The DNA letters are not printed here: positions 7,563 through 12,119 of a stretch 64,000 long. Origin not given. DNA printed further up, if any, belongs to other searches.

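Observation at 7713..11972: Kinase-like/FGE-sulfatase fusion: a possible single-chain PpkA-TagR-type sensor with a dead catalytic loop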

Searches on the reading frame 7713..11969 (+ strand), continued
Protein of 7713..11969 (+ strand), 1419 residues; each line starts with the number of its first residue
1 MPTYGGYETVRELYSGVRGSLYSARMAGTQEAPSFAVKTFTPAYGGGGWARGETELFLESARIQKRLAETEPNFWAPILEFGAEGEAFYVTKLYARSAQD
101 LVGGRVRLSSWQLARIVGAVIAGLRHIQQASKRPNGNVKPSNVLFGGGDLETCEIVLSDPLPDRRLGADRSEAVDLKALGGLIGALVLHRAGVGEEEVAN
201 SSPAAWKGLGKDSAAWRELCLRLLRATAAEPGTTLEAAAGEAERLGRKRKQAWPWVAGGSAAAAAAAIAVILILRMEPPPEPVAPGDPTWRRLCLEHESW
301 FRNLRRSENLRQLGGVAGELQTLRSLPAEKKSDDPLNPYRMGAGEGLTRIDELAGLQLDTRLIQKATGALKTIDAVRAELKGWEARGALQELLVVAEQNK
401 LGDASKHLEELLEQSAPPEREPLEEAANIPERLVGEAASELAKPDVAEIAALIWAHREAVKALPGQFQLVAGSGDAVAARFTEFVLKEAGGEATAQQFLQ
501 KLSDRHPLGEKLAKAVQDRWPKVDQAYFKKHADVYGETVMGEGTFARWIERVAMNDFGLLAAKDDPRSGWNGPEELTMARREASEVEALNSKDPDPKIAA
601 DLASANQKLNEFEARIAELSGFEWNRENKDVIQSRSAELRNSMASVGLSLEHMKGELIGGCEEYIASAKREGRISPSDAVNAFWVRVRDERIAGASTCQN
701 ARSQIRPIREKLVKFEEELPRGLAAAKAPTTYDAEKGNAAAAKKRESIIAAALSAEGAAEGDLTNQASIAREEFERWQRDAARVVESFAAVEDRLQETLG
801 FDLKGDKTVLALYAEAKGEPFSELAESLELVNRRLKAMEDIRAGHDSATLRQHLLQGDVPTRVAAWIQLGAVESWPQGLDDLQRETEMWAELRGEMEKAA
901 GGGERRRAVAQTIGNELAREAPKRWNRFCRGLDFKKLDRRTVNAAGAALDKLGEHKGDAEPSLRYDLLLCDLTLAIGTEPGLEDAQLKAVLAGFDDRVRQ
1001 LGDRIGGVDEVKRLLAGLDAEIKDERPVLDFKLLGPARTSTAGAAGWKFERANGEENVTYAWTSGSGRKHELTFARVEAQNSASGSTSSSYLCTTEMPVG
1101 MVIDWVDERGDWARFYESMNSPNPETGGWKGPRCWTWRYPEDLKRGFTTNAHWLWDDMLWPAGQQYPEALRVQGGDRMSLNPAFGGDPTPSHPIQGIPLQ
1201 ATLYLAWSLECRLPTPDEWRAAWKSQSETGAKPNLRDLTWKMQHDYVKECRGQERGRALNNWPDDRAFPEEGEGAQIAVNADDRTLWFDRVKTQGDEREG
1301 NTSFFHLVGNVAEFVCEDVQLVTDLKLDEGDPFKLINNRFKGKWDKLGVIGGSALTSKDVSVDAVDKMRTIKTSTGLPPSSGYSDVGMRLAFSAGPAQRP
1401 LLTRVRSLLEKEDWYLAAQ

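Call 42: find_related_loci(query=A1, collection=genome_contigs, flank=10000)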
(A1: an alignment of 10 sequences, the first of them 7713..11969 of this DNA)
Query A1 (1419 aa) in genome_contigs; peptide patterns used: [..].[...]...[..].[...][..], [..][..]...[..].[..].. (x = any residue, [..] = any of these).
295 stretches matched a pattern; 241 encode a relative of the query (tblastn E <= 1e-3); the best 80 are kept; 76 distinct loci.
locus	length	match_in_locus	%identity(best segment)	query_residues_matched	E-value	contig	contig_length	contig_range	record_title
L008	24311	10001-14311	27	1-1416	8e-85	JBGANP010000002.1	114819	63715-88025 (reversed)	MAG: Phycisphaerales bacterium isolate MAG_MBR_H10.33 MBRH10-33_opera_contig_723, whole genome shotgun sequence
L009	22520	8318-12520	26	1-1396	4e-81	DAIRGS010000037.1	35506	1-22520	MAG TPA_asm: Tepidisphaeraceae bacterium isolate CTOTU41345 NODE_550_length_35506_cov_5.384362, whole genome shotgun seq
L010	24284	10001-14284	26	1-1416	3e-74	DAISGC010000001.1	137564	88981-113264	MAG TPA_asm: Phycisphaerales bacterium isolate CTOTU1214 NODE_11_length_137564_cov_13.605640, whole genome shotgun seque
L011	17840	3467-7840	27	1-1417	5e-73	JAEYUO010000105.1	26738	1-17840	MAG: Planctomycetota bacterium isolate OH_CBlB_172 k127_1733728, whole genome shotgun sequence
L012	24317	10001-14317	25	1-1414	3e-66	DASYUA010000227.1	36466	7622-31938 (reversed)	MAG TPA_asm: Tepidisphaeraceae bacterium isolate SMAG_U4583 k141_419178, whole genome shotgun sequence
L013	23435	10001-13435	24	261-1392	2e-60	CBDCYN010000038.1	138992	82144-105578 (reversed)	MAG: Phycisphaeraceae bacterium isolate 2d72df3c-1958-40e7-af3c-25a6412fd2e5 genome assembly, contig: contig_38, whole g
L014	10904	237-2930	28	508-1416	2e-59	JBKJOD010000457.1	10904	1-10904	MAG: Phycisphaerales bacterium isolate ant_bin.395 k117_1591739, whole genome shotgun sequence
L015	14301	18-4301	27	56-1419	2e-76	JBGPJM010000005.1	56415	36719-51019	MAG: Phycisphaerae bacterium isolate OBJ_0618_7090110_309 k141_3057704_length_56415_cov_17.8809, whole genome shotgun se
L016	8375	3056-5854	26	468-1405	1e-55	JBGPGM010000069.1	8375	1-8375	MAG: Phycisphaerae bacterium isolate OBJ_0618_7090110_42 k141_6178102_length_8375_cov_12.0000, whole genome shotgun sequ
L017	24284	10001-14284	25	1-1416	3e-55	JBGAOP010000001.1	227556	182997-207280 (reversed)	MAG: Phycisphaerales bacterium isolate MAG_AAO_H125.69 AAOH125-69_opera_contig_274, whole genome shotgun sequence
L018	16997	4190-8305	24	1-1394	9e-54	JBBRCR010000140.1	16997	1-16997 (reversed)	MAG: Opitutales bacterium isolate Co_metawrap_2411 Cmw_2411_k141_29730989_length_16997_cov_10.0000, whole genome shotgun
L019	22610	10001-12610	26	502-1394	3e-53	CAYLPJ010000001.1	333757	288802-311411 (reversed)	MAG TPA_asm: uncultured Planctomycetaceae bacterium isolate SRP141376_co2_254 genome assembly, contig: NODE_21_length_33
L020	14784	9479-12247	28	468-1394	5e-53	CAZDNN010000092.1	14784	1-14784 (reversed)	MAG TPA_asm: uncultured Planctomycetota bacterium isolate binchicken_co19_649 genome assembly, contig: NODE_6656_length_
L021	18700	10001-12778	26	472-1409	2e-57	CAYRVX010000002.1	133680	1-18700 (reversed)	MAG TPA_asm: uncultured Planctomycetaceae bacterium isolate SRP068000_co1_610 genome assembly, contig: NODE_57_length_13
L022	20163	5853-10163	27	1-1416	4e-90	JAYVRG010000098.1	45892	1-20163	MAG: Phycisphaerales bacterium isolate GL72_UP_metabinner_9 GL72_UP_metabinner_9_97, whole genome shotgun sequence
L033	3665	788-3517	26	490-1419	2e-44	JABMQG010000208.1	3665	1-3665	MAG: Planctomycetota bacterium isolate bin.536 k141_2628637, whole genome shotgun sequence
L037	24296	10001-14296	27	1-1400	1e-40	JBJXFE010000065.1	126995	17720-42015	MAG: Phycisphaerales bacterium isolate F1F2.bin.534 k127_3897783, whole genome shotgun sequence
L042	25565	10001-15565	26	3-1419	8e-40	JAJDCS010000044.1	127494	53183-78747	MAG: Phycisphaeraceae bacterium isolate OFTM12 OFTM12_43, whole genome shotgun sequence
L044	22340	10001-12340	28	564-1390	2e-39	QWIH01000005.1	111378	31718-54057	MAG: Leptolyngbya sp. PLA1 test_scaffold_153, whole genome shotgun sequence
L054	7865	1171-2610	28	870-1419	5e-37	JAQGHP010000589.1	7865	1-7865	MAG: Phycisphaerales bacterium isolate RYN_436 scaffold_254239, whole genome shotgun sequence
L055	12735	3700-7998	27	1-1414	2e-36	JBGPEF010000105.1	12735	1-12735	MAG: Tepidisphaeraceae bacterium isolate OBJ_0618_7090110_97 k141_7129879_length_12735_cov_11.0000, whole genome shotgun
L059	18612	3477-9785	26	1-1414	3e-41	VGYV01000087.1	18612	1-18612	MAG: Planctomycetota bacterium isolate M_DeepCast_400m_m2_195 M_DeepCast_400m_m2_195_Ga0194112_10004698, whole genome sh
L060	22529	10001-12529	26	508-1409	3e-35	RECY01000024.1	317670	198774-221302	MAG: Phycisphaerales bacterium isolate DLM2.Bin69 NODE_4_length_317670_cov_22.9194, whole genome shotgun sequence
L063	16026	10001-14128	29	1-1419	1e-34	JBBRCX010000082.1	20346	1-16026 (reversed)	MAG: Tepidisphaerales bacterium isolate Co_metawrap_2425 Cmw_2425_k141_3308129_length_20346_cov_12.9952, whole genome sh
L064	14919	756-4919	24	1-1394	2e-44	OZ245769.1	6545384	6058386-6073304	MAG: Opitutaceae bacterium isolate 87035611-dba6-4fad-85e7-91fe16b41bdc genome assembly, chromosome: 1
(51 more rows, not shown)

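Call 61: search_protein_families(library=pfam, proteins=[L001:15760-16689:+, L055:8181-9119:+, L019:509-1444:+, L037:14955-15890:+, L002:14373-15302:+, L059:9913-10875:+, L060:13183-14115:+, L044:930-1877:+, L006:14198-15109:+, L064:5025-5936:+], max_evalue=0.5)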
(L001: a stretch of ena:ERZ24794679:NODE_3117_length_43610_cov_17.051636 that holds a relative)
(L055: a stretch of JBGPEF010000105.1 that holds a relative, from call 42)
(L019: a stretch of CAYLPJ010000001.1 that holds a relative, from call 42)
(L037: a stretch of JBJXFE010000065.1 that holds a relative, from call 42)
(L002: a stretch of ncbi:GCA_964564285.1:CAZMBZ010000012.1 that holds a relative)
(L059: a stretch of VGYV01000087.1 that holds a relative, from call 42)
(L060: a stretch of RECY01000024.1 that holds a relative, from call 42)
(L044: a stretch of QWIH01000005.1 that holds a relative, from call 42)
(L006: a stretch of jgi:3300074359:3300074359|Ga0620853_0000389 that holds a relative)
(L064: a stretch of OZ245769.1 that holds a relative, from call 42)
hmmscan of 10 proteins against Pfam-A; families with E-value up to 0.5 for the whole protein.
L001:15760-16689:+ (310 aa): 3 families
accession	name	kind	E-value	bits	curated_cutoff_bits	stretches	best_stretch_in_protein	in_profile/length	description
PF17944.6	Arg_decarbox_C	-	0.003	18.5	23.3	0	43-65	20-41/51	Arginine decarboxylase C-terminal helical extension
PF20232.3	T6SS_FHA_C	-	0.02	15.2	23.7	1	243-302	111-173/180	C-terminal domain of Type VI secretion system FHA protein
PF08044.16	DUF1707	-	0.039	14.4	27.6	0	114-128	4-18/53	DUF1707 SHOCT-like domain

L055:8181-9119:+ (313 aa): 2 families
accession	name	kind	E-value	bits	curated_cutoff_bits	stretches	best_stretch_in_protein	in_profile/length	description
PF14760.11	Rnk_N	-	0.13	13.2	23.7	0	221-236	7-22/41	Rnk N-terminus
PF02845.22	CUE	-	0.2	11.8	21.1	0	213-238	13-38/42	CUE domain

L019:509-1444:+ (312 aa): 2 families
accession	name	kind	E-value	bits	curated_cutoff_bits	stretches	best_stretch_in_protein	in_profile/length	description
PF20232.3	T6SS_FHA_C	-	0.0014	18.9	23.7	1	237-292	103-161/180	C-terminal domain of Type VI secretion system FHA protein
PF18844.6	baeRF_family2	-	0.12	13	26.9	1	14-69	91-146/149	Bacterial archaeo-eukaryotic release factor family 2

L037:14955-15890:+ (312 aa): 1 family
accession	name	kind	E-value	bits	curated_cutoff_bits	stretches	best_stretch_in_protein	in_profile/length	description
PF02845.22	CUE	-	0.25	11.5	21.1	0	62-77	5-20/42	CUE domain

L002:14373-15302:+ (310 aa): 3 families
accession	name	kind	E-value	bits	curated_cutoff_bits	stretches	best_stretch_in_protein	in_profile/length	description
PF20232.3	T6SS_FHA_C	-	0.0053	17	23.7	1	235-290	103-161/180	C-terminal domain of Type VI secretion system FHA protein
PF03981.17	Ubiq_cyt_C_chap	-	0.0095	16.5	21.5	0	195-238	88-124/140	Ubiquinol-cytochrome C chaperone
PF04965.19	GPW_gp25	-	0.31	11.3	27.2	0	137-162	43-68/96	Baseplate wedge protein gp25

L059:9913-10875:+ (321 aa): 0 families

L060:13183-14115:+ (311 aa): 1 family
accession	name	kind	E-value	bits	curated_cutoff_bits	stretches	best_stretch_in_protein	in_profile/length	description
PF24554.1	DUF7603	-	0.21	12.8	27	1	157-198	38-79/110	Domain of unknown function (DUF7603)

L044:930-1877:+ (316 aa): 0 families

L006:14198-15109:+ (304 aa): 1 family
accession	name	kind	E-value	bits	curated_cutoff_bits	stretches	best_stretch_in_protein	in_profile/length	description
PF21387.2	Gp6_C-I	-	0.25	11.9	27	0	103-128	38-67/69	Baseplate structural protein gp6, C-terminal domain I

L064:5025-5936:+ (304 aa): 2 families
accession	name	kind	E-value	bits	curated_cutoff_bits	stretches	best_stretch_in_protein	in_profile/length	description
PF20232.3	T6SS_FHA_C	-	0.084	13.1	23.7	1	230-283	108-161/180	C-terminal domain of Type VI secretion system FHA protein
PF11226.13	DUF3022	-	0.24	12.1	30.6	1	25-67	39-81/105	Protein of unknown function (DUF3022)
